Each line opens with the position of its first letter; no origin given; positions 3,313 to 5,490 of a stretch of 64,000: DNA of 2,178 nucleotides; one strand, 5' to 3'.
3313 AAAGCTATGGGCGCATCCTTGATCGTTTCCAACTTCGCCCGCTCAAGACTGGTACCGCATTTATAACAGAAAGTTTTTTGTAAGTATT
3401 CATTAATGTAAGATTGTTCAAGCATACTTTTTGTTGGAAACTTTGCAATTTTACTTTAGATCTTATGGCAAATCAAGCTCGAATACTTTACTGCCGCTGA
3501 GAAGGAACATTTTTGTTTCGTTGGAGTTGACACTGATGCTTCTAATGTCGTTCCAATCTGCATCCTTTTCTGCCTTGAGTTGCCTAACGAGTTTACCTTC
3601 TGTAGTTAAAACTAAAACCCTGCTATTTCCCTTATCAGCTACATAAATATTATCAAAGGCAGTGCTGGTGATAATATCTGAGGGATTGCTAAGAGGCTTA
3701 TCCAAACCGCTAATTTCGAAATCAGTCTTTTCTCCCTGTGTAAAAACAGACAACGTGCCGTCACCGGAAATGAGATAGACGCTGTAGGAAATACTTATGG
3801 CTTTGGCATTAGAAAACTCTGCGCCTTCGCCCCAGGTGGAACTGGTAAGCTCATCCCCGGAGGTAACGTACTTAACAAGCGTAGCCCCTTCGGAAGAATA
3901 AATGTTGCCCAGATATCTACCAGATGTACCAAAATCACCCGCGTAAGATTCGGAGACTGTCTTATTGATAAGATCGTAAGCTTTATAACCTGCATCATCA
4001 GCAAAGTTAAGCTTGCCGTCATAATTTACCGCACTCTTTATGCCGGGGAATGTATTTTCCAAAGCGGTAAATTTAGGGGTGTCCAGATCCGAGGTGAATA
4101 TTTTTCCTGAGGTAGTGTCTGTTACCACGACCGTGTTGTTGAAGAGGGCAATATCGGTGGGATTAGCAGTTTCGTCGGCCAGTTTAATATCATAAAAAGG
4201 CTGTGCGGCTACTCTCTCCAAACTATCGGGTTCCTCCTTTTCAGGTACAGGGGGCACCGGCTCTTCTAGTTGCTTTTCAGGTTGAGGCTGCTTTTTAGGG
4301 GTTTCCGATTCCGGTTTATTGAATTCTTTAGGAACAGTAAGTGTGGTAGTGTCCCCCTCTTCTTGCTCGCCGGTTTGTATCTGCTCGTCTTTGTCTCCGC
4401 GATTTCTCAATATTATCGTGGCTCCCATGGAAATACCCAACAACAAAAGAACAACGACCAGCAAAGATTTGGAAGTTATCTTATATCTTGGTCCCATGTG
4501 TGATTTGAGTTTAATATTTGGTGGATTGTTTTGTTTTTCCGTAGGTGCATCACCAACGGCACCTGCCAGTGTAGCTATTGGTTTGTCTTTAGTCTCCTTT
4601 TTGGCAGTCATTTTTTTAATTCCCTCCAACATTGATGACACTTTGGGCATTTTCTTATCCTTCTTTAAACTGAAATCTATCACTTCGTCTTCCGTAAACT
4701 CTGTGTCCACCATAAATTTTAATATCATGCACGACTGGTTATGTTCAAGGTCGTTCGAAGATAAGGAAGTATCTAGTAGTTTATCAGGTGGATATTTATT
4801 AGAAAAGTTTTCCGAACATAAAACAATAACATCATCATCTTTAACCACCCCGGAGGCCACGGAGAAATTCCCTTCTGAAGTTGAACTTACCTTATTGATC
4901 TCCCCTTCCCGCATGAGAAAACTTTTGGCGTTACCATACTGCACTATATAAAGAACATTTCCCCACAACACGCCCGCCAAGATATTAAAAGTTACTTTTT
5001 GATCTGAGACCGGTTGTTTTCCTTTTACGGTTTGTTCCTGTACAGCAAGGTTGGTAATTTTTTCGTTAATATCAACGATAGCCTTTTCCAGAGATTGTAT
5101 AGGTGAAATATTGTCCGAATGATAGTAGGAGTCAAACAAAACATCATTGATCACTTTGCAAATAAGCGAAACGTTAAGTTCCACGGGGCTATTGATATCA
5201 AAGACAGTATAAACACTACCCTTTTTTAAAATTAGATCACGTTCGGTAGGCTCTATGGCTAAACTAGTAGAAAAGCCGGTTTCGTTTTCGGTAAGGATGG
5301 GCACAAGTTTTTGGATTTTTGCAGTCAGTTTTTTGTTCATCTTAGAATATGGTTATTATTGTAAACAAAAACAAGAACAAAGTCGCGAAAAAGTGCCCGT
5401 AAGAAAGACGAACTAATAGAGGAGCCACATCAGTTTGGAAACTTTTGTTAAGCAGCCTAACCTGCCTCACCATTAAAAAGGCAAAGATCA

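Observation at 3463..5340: Receptor-like membrane protein: cytoplasmic PP2C/SpoIIE-like domain fused through a TM helix to an extracellular beta-propeller-repeat domain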

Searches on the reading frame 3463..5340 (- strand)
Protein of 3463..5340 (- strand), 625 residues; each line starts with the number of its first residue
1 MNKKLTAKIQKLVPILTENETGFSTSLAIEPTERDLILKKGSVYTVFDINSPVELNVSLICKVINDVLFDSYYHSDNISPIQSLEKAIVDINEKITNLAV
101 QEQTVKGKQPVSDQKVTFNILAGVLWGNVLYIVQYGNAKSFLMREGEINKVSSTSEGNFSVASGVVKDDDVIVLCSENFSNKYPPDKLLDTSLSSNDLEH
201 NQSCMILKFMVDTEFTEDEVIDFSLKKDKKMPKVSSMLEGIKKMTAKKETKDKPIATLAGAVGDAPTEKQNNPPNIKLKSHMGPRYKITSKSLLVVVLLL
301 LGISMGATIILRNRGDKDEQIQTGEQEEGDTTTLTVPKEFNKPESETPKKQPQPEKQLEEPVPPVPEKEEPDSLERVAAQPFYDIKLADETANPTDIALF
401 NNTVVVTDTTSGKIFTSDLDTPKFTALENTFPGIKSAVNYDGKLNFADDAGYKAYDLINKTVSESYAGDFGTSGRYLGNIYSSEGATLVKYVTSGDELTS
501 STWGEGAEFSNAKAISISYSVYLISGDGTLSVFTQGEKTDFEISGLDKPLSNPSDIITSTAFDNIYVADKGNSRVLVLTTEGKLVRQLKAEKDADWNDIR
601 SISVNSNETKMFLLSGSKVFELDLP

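Call 3: search_protein_families(library=pfam, proteins=[window:3463-5340:-], max_evalue=1)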
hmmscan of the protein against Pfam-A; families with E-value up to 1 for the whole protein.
window:3463-5340:- (625 aa): 3 families
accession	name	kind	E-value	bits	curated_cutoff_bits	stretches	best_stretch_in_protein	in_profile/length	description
PF01436.27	NHL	-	4.5e-07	30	20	2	563-577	13-27/28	NHL repeat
PF17170.10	DUF5128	-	0.029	14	22.9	1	560-624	53-119/321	6-bladed beta-propeller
PF12698.13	ABC2_membrane_3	-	0.24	10.9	31.6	1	140-312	50-182/347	ABC-2 family transporter protein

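Call 4: search_protein_families(library=ncbifam, proteins=[window:3463-5340:-], max_evalue=1)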
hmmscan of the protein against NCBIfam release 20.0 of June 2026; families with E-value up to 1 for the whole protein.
window:3463-5340:- (625 aa): 2 families
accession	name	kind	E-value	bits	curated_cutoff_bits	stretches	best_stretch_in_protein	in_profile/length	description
NF035926.1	scyF_NHL_VPEP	equivalog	0.01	15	350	1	562-588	257-283/376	scytonemin biosynthesis PEP-CTERM protein ScyF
NF033484.1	Stp1_PP2C_phos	equivalog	0.04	13.4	230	0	75-152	57-126/232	Stp1/IreP family PP2C-type Ser/Thr phosphatase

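Call 5: search_solved_structures(query=window:3463-5340:-, max_evalue=10, show_alignments=3)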
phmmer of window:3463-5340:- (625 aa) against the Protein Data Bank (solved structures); distinct sequences matched with E-value up to 10: 4.
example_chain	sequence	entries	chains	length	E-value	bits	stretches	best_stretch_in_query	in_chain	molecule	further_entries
6d69_A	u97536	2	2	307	0.033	16.1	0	564-607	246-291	NHL Repeat Region of D. melanogaster Thin | Thin, isoform D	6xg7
3wwb_A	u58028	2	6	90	0.21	13.4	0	550-580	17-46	Pizza2-SR protein | pizza2sr-pb protein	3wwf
6g7w_A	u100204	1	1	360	0.29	12.9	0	549-585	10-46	NHL repeat-containing protein 2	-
7qrw_A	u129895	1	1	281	0.31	12.8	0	503-589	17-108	Isoform 4 of Tripartite motif-containing protein 3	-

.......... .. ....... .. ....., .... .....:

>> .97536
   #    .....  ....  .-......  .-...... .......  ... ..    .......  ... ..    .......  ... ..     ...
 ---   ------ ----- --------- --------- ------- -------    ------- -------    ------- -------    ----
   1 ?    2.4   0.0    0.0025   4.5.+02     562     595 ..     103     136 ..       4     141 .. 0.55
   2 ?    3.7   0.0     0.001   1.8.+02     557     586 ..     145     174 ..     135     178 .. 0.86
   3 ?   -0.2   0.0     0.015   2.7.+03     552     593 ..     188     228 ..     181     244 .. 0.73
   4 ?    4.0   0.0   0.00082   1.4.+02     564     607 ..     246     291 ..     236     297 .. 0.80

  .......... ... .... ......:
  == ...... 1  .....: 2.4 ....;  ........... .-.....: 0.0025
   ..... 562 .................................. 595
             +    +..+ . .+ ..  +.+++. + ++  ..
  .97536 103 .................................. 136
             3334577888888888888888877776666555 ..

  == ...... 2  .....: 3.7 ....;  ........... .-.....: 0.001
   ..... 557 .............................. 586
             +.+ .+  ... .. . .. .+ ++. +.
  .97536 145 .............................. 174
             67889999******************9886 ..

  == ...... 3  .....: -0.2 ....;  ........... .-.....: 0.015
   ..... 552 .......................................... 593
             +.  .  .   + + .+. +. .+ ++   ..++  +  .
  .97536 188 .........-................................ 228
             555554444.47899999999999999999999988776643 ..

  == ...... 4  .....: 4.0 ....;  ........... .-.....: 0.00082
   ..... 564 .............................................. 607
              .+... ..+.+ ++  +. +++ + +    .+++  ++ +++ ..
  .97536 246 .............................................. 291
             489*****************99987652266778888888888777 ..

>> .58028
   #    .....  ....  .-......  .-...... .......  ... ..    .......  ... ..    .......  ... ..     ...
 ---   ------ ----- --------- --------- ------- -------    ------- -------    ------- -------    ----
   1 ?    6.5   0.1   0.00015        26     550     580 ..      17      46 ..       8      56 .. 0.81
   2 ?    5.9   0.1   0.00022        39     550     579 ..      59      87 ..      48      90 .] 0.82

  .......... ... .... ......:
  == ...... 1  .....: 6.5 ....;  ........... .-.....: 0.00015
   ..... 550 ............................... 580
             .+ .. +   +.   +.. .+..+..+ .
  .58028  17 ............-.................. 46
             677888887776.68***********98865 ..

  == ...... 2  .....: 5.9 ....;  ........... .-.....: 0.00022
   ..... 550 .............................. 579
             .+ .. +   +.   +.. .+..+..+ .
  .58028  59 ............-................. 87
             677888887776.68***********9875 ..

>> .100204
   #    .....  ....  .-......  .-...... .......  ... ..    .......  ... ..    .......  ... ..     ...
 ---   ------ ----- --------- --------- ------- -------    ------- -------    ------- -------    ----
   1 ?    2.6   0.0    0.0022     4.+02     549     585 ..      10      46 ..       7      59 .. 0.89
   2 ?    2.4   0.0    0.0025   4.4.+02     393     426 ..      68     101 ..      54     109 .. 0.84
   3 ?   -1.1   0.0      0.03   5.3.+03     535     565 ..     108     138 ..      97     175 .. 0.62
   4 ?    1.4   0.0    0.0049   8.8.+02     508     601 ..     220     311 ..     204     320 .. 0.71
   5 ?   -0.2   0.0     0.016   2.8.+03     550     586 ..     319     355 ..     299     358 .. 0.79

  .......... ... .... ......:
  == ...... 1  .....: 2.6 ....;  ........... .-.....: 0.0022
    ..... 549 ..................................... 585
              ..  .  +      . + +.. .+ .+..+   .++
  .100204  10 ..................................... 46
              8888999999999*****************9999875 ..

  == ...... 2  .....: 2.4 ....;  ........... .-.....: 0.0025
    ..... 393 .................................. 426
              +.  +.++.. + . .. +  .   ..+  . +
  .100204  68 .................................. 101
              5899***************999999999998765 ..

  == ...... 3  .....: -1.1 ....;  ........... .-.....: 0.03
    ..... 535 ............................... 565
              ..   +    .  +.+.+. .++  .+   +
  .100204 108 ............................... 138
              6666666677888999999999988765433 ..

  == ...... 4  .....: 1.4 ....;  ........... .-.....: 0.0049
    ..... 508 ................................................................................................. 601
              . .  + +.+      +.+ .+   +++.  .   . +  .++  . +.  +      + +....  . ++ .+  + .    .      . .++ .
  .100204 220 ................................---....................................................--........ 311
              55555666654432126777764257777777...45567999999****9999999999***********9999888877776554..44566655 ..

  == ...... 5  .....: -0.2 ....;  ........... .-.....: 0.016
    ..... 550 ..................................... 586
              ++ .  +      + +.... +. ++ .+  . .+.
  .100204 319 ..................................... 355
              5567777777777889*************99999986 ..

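Call 15: find_related_loci(query=window:3463-5340:-, collection=genome_contigs, flank=10000)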
Query window:3463-5340:- (625 aa) in genome_contigs; peptide patterns used: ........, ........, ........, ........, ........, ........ (x = any residue, [..] = any of these).
84 stretches matched a pattern; 1 encode a relative of the query (tblastn E <= 1e-3); 1 distinct loci.
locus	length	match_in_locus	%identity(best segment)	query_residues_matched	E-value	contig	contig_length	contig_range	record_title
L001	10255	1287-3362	53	1-624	2e-115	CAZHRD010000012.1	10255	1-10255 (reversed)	MAG TPA_asm: uncultured Candidatus Saccharibacteria bacterium isolate binchicken_co129_933 genome assembly, contig: NODE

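Call 19: find_homologous_proteins(query=window:3463-5340:-, max_evalue=0.001)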
Query window:3463-5340:- (625 aa): 116 proteins with E <= 0.001 among 8000 candidates.
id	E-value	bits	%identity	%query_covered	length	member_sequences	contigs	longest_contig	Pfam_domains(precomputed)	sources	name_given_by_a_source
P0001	0.0e+0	1366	100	100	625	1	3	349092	PF01436.28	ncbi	-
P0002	3.8e-250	850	63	100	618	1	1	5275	-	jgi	jgi:hypothetical protein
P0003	4.1e-241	820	61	100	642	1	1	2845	-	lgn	-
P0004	1.3e-218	746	68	42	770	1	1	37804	-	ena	-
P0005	4.7e-217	740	55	100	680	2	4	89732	-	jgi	-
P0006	1.1e-215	736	55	100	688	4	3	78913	-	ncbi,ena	-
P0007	4.0e-215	734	56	100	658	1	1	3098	PF01436.28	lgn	-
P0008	2.2e-213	728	54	100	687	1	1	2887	-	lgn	-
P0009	3.7e-213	727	56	100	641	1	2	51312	-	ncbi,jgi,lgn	-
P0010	2.2e-212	725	56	100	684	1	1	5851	-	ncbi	-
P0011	5.5e-209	714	53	58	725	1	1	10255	-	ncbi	-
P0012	1.2e-208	713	52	58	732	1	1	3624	-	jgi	-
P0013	2.7e-208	711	54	100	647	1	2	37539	-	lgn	-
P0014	4.1e-208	711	49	61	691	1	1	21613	-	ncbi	ncbi:hypothetical protein ACFL0C_00035 [Patescibacteria group bacterium]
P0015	8.6e-207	706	54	100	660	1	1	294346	-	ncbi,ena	-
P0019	5.9e-183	628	50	100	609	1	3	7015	-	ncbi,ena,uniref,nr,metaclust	ncbi:hypothetical protein A2V49_02350 [candidate division WWE3 bacterium RBG_19FT_COMBO_34_6]|uniref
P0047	1.1e-127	445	39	100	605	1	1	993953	-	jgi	jgi:hypothetical protein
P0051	3.5e-126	440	38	100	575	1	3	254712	-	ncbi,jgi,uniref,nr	ncbi:hypothetical protein C4561_03725 [candidate division WWE3 bacterium]|jgi:cytoskeletal protein R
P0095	4.0e-107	377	35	100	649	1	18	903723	-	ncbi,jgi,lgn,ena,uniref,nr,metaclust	ncbi:hypothetical protein A3K34_04400 [candidate division WWE3 bacterium RIFOXYC1_FULL_40_10]|uniref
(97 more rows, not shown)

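Call 22: search_solved_structures(query=A1, max_evalue=10, show_alignments=3)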
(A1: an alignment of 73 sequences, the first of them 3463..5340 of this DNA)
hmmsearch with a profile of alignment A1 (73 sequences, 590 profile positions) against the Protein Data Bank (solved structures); distinct sequences matched with E-value up to 10: 54.
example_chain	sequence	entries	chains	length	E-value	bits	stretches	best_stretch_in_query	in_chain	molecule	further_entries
6d69_A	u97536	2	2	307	5.9e-16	61.3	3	526-572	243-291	NHL Repeat Region of D. melanogaster Thin | Thin, isoform D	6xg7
6f0t_A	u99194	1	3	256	5.3e-10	41.7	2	483-544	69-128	Pizza6-SFW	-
6qsd_A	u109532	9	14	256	5.4e-10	41.6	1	485-544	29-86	Pizza6S | Pizza6-S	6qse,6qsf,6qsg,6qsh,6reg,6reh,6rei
6ren_A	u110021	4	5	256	6.7e-10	41.3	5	484-544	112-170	3fPizza6-SH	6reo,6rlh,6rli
6rej_A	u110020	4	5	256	1.3e-09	40.4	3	483-544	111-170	Pizza6-SH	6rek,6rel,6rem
3wwa_A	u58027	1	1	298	1.4e-09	40.3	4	483-544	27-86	Pizza7H protein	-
1rwi_B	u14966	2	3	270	3.9e-09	38.8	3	483-544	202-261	Serine/threonine-protein kinase pknD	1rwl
3ww9_A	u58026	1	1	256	1.3e-08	37.1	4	483-544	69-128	pizza6 protein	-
7zpw_A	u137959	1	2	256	2.3e-08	36.2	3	492-544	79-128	Pizza6-TSK-TSH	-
7zqg_A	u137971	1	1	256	3.8e-08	35.5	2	492-544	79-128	Pizza6-KSH-TSH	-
7zpz_A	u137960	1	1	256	7.5e-08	34.6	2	492-544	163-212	Pizza6-TSR-TSH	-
6f0s_A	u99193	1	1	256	1e-07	34.1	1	492-544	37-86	Pizza6-SYW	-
7zph_A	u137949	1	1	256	1.1e-07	34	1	492-544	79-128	Pizza6-TNK-RSH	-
7zq2_A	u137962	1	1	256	1.2e-07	33.8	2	492-544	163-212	Pizza6-RSH-TSH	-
7zcj_A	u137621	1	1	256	3.8e-07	32.2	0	514-544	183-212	Pizza6-TNH-TSH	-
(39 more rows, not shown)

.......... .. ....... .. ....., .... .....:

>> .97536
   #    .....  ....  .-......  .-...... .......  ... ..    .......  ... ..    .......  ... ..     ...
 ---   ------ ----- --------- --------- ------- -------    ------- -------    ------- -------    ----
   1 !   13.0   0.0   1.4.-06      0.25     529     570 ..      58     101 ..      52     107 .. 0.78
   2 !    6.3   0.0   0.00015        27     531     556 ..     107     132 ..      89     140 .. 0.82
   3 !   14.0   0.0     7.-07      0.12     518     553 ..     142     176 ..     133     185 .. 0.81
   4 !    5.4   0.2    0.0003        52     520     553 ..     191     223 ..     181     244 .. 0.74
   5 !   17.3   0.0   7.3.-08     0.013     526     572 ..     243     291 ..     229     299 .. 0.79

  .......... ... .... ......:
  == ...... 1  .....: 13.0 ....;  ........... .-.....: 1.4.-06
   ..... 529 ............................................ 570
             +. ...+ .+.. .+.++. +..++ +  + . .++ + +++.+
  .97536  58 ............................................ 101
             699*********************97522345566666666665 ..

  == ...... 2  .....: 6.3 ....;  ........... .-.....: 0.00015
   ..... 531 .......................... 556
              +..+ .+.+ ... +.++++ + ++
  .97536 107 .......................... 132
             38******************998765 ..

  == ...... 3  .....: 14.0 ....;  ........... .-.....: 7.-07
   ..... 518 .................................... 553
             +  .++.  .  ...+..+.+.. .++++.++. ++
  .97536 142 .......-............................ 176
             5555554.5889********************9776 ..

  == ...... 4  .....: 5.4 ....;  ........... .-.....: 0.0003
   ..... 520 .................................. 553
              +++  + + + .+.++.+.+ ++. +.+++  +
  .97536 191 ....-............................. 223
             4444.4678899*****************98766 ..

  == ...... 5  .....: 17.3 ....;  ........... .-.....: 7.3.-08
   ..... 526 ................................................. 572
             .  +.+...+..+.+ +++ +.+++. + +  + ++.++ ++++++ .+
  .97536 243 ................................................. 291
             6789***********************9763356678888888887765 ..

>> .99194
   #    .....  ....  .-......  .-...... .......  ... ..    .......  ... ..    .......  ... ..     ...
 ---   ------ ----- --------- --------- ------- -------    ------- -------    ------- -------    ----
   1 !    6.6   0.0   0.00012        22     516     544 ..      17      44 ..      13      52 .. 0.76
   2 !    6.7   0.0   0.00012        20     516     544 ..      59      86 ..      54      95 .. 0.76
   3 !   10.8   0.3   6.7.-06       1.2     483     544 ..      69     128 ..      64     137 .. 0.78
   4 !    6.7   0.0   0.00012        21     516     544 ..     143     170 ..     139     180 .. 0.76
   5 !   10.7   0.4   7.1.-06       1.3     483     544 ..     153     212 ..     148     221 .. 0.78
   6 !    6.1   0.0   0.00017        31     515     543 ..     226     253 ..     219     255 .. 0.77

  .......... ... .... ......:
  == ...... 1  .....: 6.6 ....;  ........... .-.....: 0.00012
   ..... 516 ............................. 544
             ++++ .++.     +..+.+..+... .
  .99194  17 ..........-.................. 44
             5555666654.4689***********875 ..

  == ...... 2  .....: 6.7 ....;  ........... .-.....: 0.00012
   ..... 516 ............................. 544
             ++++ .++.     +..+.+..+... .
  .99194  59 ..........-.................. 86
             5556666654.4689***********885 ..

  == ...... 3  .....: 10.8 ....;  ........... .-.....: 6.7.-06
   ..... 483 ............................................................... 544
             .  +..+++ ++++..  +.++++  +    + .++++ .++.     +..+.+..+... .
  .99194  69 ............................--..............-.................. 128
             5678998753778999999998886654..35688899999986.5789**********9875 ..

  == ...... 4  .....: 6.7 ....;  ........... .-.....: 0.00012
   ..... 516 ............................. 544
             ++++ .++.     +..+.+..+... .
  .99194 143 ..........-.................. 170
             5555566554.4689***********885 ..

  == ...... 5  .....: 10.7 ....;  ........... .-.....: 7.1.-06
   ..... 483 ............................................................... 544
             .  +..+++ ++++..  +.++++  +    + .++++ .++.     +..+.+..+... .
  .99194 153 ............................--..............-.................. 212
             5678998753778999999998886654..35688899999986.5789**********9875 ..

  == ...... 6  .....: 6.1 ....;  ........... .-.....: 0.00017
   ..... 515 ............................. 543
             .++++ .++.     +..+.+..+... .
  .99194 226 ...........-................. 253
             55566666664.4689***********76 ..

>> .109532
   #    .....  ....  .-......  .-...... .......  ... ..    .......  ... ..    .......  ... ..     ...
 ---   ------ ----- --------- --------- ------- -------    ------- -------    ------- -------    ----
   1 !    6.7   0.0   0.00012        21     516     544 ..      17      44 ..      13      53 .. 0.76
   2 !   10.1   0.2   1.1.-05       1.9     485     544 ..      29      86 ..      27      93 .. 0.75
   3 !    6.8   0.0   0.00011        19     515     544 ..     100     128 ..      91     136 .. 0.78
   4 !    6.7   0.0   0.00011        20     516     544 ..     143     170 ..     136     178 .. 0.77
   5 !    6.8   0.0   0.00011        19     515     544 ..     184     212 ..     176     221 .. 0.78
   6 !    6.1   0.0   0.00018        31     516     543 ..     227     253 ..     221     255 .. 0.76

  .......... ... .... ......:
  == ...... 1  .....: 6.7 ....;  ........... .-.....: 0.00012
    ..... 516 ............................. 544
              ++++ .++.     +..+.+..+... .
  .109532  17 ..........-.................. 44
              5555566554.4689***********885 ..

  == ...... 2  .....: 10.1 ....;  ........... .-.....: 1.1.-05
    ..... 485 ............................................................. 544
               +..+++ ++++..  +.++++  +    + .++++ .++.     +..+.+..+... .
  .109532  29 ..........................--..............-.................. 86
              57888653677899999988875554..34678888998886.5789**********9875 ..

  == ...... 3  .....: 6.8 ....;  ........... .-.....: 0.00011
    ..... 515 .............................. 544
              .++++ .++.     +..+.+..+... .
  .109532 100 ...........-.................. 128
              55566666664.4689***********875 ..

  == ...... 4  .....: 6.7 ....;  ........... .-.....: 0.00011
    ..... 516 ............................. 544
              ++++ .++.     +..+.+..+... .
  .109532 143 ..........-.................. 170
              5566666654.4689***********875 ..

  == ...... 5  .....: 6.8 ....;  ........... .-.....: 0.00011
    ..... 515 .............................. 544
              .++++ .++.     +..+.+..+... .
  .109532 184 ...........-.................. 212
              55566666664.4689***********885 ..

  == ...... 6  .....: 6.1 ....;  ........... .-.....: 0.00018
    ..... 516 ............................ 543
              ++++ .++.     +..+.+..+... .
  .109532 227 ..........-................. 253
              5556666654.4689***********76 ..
